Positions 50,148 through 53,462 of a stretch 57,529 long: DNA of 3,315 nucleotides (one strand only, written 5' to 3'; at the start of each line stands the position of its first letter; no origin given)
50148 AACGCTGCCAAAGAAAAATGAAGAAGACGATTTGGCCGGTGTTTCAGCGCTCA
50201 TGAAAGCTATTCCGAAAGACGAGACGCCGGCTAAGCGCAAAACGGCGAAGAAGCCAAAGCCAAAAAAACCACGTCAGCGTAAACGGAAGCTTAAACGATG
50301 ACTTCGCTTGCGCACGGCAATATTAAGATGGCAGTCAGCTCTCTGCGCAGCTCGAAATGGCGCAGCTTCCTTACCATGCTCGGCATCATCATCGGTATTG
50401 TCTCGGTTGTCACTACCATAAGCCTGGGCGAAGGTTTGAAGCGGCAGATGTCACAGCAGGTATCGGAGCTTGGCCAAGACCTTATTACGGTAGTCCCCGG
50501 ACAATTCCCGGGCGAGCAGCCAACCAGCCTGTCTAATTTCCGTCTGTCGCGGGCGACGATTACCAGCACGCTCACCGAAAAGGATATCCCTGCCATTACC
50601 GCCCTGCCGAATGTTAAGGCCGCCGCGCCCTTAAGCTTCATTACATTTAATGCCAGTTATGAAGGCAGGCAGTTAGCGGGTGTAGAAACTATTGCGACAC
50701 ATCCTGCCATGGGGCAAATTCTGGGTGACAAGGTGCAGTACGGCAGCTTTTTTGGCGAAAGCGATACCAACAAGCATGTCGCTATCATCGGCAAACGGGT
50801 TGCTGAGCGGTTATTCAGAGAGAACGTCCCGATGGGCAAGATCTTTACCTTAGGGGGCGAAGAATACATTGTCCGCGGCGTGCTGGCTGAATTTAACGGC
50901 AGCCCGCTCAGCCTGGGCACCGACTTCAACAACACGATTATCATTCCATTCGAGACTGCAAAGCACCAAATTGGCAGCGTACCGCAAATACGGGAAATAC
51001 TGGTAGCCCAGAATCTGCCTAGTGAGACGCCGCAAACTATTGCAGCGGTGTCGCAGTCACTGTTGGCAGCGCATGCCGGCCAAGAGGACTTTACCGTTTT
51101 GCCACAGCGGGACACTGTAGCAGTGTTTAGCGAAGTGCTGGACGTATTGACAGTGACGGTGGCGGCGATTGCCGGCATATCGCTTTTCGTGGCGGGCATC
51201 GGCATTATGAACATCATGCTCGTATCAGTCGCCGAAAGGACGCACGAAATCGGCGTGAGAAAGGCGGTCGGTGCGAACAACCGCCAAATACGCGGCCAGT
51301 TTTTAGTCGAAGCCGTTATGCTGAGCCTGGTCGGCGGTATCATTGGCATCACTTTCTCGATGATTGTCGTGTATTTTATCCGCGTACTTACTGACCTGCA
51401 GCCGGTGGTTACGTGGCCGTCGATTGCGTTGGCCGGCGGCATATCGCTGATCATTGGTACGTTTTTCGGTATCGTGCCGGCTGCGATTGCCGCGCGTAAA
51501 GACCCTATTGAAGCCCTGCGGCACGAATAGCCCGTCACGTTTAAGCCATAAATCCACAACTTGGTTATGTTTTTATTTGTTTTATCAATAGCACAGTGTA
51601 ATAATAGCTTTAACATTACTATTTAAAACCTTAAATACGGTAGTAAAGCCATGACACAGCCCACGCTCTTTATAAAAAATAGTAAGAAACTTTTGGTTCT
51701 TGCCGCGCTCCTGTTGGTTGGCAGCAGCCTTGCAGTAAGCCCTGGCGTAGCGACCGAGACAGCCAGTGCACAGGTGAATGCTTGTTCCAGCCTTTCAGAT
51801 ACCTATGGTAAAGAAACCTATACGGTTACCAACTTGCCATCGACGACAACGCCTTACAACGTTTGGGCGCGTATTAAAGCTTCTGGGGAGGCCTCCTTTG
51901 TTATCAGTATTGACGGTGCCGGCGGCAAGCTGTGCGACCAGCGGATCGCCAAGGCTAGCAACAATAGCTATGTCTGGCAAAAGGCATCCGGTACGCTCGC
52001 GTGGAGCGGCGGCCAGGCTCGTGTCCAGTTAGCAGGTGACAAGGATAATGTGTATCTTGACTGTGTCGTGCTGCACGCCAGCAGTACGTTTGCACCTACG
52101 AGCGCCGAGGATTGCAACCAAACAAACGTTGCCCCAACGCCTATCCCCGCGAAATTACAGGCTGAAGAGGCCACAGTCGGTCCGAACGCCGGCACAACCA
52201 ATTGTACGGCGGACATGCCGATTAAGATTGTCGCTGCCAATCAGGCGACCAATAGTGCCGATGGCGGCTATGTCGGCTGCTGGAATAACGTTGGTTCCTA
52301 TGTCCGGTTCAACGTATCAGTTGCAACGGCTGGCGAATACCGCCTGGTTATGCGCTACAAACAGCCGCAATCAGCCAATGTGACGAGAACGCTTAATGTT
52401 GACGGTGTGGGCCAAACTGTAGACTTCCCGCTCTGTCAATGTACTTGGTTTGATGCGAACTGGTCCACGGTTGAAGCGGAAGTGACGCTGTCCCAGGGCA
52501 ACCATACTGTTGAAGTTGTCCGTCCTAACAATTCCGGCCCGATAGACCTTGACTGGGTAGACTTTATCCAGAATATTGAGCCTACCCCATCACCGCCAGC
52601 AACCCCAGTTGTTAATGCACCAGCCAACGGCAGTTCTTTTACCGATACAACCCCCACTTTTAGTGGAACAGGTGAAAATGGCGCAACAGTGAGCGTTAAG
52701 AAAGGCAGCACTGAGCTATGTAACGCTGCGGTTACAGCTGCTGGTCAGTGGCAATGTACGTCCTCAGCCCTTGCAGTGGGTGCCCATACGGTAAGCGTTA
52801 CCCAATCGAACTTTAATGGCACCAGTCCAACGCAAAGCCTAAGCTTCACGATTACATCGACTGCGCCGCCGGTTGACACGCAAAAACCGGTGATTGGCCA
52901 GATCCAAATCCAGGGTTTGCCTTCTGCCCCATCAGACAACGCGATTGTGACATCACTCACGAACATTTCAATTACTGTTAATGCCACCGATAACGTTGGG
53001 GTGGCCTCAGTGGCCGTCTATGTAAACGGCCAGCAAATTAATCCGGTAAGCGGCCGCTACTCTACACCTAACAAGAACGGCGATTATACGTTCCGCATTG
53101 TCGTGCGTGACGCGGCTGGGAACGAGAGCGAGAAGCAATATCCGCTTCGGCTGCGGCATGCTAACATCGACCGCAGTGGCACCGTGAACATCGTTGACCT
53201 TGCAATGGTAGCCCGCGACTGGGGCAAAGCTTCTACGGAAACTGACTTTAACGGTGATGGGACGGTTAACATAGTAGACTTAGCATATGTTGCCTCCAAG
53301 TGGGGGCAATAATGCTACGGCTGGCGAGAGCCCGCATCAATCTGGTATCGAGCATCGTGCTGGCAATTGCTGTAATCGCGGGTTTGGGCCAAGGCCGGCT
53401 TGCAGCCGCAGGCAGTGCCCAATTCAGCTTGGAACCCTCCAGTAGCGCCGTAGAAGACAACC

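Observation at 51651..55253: Dockerin-bearing lectin-like protein followed by two membrane-anchored cohesin-like paralogues: a possible minimal surface-tethering or host-adhesion system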

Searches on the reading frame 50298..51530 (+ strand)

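Call 3: search_protein_families(library=pfam, proteins=[window:50298-51530:+], max_evalue=1)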
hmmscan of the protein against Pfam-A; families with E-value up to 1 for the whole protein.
window:50298-51530:+ (410 aa): 3 families
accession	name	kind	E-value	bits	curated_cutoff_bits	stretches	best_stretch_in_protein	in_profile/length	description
PF12704.14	MacB_PCD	-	6.1e-37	128.4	27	1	23-239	1-192/207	MacB-like periplasmic core domain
PF02687.27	FtsX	-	3.2e-21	76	25.5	1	290-403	2-120/120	FtsX-like permease C-terminal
PF21954.1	TUNAR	-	0.65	10.4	27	0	18-39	17-38/48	TUNAR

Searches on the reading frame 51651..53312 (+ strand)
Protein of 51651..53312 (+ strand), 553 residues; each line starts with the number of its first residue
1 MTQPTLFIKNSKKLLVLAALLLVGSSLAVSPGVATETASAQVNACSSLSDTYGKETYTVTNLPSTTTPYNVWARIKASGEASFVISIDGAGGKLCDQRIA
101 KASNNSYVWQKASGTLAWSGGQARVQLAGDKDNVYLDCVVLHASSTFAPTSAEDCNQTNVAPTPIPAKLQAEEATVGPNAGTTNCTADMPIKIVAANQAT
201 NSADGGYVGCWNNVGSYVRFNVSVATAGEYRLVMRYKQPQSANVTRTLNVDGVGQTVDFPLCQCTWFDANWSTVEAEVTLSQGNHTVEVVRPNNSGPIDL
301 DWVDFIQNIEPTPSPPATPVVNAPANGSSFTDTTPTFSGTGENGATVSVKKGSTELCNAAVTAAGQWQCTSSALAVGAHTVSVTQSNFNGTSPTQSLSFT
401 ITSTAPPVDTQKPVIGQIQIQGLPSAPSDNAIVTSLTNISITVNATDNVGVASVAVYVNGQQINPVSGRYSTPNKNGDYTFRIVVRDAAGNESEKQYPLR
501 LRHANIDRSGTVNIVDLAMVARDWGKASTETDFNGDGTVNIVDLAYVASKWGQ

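Call 3: search_protein_families(library=pfam, proteins=[window:51651-53312:+], max_evalue=1)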
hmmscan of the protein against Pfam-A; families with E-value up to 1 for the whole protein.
window:51651-53312:+ (553 aa): 11 families
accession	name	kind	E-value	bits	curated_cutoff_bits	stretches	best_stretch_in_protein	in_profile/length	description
PF19077.6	Big_13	-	5.9e-16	59.3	27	2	331-401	25-100/102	Bacterial Ig-like domain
PF16990.11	CBM_35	-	3.8e-10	40.5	28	1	197-296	17-109/121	Carbohydrate binding module (family 35)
PF17957.7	Big_7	-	2.9e-09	37.9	24.1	1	426-482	7-55/70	Bacterial Ig domain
PF03422.21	CBM_6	-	3e-07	31.2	28.9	2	199-306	16-124/125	Carbohydrate binding module (family 6)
PF17936.7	Big_6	-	7.7e-07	29.7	27.6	1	329-392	9-73/83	Bacterial Ig domain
PF00404.24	Dockerin_1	-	1.6e-05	25.4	22.9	1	506-547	4-52/57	Dockerin type I domain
PF15418.12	DUF4625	-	0.00012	22.9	27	1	475-497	104-126/131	Domain of unknown function (DUF4625)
PF07495.19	Y_Y_Y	-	0.00025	21.3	26.6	1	472-496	33-57/65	Y_Y_Y domain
PF16640.11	Big_3_5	-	0.0049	17.8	35.5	1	333-400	12-86/88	Bacterial Ig-like domain (group 3)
PF20585.4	Pectate_lyase_5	-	0.023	15.3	24.3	1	240-299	42-98/126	Putative pectate lyase-like adhesive domain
PF12733.13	Cadherin-like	-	0.026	15.4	24.2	1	436-499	25-84/89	Cadherin-like beta sandwich domain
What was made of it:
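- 51651..53312 (+): g1: secreted, non-catalytic, dockerin-bearing lectin-like protein (553 aa). It is the proposed cargo. Pfam domains (call 3).
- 52239..52568 (+): g1 CBM35/CBM6 carbohydrate-binding module (aa 197-306). Pfam CBM_35 E 3.8e-10 and CBM_6 E 3e-7, both above cut-off (call 3).
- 52641..53096 (+): g1 Ig-like modules: Big_13 (aa 331-401) and Big_7 (aa 426-482). Pfam Big_13 5.9e-16 and Big_7 2.9e-9 (call 3).
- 53148..53309 (+): g1 C-terminal dockerin. It has two 22-residue segments with calcium loops at 53163..53198 and 53244..53279. Pfam Dockerin_1 25.4 bits versus cut-off 22.9 (call 3).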

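Call 14: find_related_loci(query=window:51651-53312:+, collection=genome_contigs, flank=6000)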
Query window:51651-53312:+ (553 aa) in genome_contigs; peptide patterns used: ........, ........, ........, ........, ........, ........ (x = any residue, [..] = any of these).
78 stretches matched a pattern, but none encodes a relative of the query by tblastn (E <= 1e-3).
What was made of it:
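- Tried and rejected: Genome-collection scan with g1: no relative (call 14).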

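Call 16: find_encoding_contigs(protein=window:51651-53312:+, flank=10000, max_places=6)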
Protein window:51651-53312:+ (553 aa): 1 contig read that carries it; 1 place shown.
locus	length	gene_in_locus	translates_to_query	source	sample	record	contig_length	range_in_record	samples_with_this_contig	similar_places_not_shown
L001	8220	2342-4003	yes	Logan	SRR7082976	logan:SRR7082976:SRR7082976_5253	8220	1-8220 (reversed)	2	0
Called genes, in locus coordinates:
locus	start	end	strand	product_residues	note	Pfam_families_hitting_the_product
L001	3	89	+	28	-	?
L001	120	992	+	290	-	PF00005:ABC_tran, PF02463:SMC_N (faint), PF13304:AAA_21 (faint)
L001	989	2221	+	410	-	PF12704:MacB_PCD, PF02687:FtsX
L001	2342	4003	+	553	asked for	PF03422:CBM_6 (weak), PF16990:CBM_35, PF17936:Big_6 (faint), PF19077:Big_13, PF17957:Big_7, PF00404:Dockerin_1 (faint)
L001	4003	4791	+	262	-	-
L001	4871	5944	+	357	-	-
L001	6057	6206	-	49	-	-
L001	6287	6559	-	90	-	-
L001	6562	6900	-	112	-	PF12732:YtxH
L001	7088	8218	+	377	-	?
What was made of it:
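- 51651..53312 (+): Exact public gene call (call 16).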

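Call 17: search_solved_structures(query=window:51651-53312:+, max_evalue=0.01, show_alignments=0)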
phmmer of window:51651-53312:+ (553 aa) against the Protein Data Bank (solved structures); distinct sequences matched with E-value up to 0.01: 9.
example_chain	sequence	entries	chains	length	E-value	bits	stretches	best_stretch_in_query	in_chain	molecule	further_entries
2w47_A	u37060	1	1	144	4e-07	32.2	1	205-303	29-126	LIPOLYTIC ENZYME, G-D-S-L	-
2w1w_A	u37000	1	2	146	4.6e-07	32.1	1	205-304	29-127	LIPOLYTIC ENZYME, G-D-S-L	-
3wnp_A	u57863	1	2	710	5.5e-07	31.8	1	178-302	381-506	Cycloisomaltooligosaccharide glucanotransferase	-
3wnl_A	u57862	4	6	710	8.1e-07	31.2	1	178-302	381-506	Cycloisomaltooligosaccharide glucanotransferase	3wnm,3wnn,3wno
3wnk_A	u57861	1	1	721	8.3e-07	31.2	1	178-302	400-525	Cycloisomaltooligosaccharide glucanotransferase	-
5x7g_A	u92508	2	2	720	9.3e-05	24.4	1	196-303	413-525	Cycloisomaltooligosaccharide glucanotransferase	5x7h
2w3j_A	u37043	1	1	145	0.00012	24.1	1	201-308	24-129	CARBOHYDRATE BINDING MODULE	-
2vzp_A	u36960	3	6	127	0.0011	21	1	196-300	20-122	EXO-BETA-D-GLUCOSAMINIDASE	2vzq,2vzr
2bgo_A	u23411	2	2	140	0.0012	20.7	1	205-289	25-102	ENDO-B1,4-MANNANASE 5C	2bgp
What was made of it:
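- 52239..52568 (+): PDB CBM35 chains 2w47, 2w1w and 3wnp at E ~5e-7 (call 17).
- CBM35/CBM6 modules are typical of polysaccharide-degrading systems (calls 3, 17).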

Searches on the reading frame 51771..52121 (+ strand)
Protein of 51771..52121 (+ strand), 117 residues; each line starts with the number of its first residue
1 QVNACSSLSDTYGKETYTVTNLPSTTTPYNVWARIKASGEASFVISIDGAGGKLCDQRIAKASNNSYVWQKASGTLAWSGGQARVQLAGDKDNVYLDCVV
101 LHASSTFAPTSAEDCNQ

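Call 63: search_solved_structures(query=A5, max_evalue=10, show_alignments=2)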
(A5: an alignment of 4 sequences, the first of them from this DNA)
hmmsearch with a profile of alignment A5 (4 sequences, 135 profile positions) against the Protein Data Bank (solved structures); distinct sequences matched with E-value up to 10: 3.
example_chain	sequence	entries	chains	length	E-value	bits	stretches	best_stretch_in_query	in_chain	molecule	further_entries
5wwp_B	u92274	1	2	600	0.22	14.6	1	10-65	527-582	ORF1ab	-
9hcj_10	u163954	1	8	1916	0.8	12.8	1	70-121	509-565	Nucleoporin 210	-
2aan_A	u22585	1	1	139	0.9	12.6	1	48-108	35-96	auracyanin A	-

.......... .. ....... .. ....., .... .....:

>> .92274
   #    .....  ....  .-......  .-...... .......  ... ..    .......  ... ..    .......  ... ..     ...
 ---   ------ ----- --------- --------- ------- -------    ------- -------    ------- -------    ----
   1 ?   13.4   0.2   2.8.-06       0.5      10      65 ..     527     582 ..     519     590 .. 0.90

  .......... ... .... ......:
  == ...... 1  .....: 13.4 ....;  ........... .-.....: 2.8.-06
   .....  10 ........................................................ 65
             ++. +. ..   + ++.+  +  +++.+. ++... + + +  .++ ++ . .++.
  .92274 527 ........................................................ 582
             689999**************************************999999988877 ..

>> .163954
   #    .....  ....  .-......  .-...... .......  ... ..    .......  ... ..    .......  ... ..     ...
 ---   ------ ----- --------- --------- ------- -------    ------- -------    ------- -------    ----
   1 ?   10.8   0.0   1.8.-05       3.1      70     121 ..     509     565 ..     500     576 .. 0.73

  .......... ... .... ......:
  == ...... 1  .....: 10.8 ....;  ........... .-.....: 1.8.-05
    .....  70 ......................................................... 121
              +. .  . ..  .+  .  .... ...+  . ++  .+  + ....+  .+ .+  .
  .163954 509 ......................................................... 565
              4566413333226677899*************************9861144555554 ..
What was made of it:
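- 51771..52145 (+): g1 N-terminal Cys-bracketed module (aa ~41-165). It is conserved in the dockerin proteins of the other loci. Its fold and ligand are unknown. Nothing found in PDB sequences (call 63).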

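Call 64: search_protein_families(library=pfam, alignment_id=A5, max_evalue=1)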
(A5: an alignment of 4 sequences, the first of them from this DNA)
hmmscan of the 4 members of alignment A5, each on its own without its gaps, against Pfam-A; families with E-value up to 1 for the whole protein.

A. member 1, seq(117 aa): 1 family
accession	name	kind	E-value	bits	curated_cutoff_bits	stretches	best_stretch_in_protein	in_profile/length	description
PF03422.21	CBM_6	-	0.031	15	28.9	1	26-99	44-121/125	Carbohydrate binding module (family 6)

B. families by the number of members that match (of 4 scanned): 9 families
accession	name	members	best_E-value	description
PF17829.7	GH115_C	3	6.3e-05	Glycosyl hydrolase family 115 C-terminal domain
PF13473.12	Cupredoxin_1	2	0.14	Cupredoxin-like domain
PF06016.17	Reovirus_L2_8th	1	0.0061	Reovirus core-spike protein lambda-2 (L2), C-terminal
PF25519.1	ILCR1_N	1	0.013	ILCR1 N-terminal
PF23918.1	DUF7257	1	0.017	Domain of unknown function (DUF7257)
PF03422.21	CBM_6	1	0.031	Carbohydrate binding module (family 6)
PF24170.1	Fn3-II_PB4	1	0.062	Straight fiber protein PB4 second Fn3-like domain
PF24421.1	Ig_J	1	0.067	Tip attachment protein J, Ig-like domain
PF16967.11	TcfC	1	0.11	E-set like domain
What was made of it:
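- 51771..52145 (+): Only weak CBM_6 (E 0.031) and GH115_C (6.3e-5, in relatives) hits (call 64).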

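Call 68: find_homologous_proteins(query=A5, max_evalue=0.001)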
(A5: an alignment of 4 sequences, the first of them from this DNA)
Query A5 (4 sequences) (117 aa, profile of the alignment): 1 proteins with E <= 0.001 among 887 candidates.
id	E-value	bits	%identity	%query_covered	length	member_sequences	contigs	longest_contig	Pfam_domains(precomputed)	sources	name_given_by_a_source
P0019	2.4e-13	68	41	15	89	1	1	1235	-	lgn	-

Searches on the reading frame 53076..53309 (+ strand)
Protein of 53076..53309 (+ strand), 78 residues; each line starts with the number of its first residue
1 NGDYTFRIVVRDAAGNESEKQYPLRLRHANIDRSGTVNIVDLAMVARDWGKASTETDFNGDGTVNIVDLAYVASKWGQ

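Call 59: search_solved_structures(query=A3, max_evalue=10, show_alignments=3)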
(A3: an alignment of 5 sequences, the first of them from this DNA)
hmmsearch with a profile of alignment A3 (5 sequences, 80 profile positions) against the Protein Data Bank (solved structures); distinct sequences matched with E-value up to 10: 251 (the best 60 are shown).
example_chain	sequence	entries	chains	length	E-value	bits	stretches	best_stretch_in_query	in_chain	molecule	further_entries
2b59_B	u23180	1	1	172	7.8e-07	32.4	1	30-60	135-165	Cellulosomal scaffolding protein A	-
2jnk_A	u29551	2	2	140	9.1e-07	32.1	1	29-75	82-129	Hyalurononglucosaminidase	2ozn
3kcp_A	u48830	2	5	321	4.3e-06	30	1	30-60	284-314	Cellulosomal-scaffolding protein A | Cellulosome anchoring protein cohesin region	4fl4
5g5d_B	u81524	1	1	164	9.9e-06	28.8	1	30-57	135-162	CELLULOSOMAL-SCAFFOLDING PROTEIN A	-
6daf_A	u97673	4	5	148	5.7e-05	26.4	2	6-47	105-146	Calmodulin-1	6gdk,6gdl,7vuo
9kui_C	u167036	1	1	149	5.8e-05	26.4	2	6-47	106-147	Calmodulin-1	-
4fl4_A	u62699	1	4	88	6.8e-05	26.1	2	28-47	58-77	Glycoside hydrolase family 9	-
6xxx_AAA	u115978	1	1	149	7.2e-05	26.1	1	32-75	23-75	Calmodulin-1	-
9el6_C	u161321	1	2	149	8.9e-05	25.8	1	32-75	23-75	Calmodulin-1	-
1mxe_A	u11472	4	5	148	0.0001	25.5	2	6-47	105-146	Calmodulin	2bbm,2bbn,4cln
2lv6_A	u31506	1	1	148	0.00011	25.5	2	6-46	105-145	Calmodulin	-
2bkh_B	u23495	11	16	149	0.00011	25.5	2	6-47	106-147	CALMODULIN | AT15141p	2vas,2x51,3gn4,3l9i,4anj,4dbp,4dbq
1ooj_A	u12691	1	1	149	0.00012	25.4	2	6-46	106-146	Calmodulin CMD-1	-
1ahr_A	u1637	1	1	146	0.00012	25.3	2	6-47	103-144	CALMODULIN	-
8zlw_N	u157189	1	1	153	0.00013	25.3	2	6-47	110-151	Calmodulin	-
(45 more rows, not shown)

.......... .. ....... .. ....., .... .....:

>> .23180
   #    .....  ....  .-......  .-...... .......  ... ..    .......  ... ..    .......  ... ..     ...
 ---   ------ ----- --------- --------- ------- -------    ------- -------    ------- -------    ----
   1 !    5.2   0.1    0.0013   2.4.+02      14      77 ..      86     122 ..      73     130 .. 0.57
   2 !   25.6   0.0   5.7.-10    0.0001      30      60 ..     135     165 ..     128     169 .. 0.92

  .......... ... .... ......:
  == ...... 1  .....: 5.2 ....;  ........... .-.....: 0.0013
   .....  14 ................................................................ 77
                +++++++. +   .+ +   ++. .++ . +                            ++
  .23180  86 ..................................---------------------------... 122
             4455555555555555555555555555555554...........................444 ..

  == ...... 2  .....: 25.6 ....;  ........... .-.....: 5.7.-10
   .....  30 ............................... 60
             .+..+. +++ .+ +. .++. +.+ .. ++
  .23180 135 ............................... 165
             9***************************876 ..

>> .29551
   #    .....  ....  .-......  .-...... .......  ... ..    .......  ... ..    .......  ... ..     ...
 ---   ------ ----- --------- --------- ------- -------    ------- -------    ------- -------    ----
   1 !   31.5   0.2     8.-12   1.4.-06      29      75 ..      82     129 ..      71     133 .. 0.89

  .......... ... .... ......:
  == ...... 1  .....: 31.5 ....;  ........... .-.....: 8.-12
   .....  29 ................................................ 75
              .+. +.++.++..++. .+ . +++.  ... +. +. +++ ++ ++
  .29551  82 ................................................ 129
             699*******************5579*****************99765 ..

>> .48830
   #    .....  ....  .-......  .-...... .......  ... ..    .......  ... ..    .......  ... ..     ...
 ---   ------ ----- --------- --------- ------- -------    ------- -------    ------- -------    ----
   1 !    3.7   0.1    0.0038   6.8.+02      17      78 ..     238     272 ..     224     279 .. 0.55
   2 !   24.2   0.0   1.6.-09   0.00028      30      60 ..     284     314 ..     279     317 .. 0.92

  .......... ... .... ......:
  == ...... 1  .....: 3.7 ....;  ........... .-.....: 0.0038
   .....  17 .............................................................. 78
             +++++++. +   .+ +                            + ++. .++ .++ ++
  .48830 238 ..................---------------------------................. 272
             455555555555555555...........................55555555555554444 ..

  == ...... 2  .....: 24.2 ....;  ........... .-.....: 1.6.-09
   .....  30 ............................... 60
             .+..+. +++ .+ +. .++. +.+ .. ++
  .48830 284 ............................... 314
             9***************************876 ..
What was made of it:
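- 53148..53309 (+): The family tail profile hits 2b59_B and 2jnk_A at ~1e-6 (call 59).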
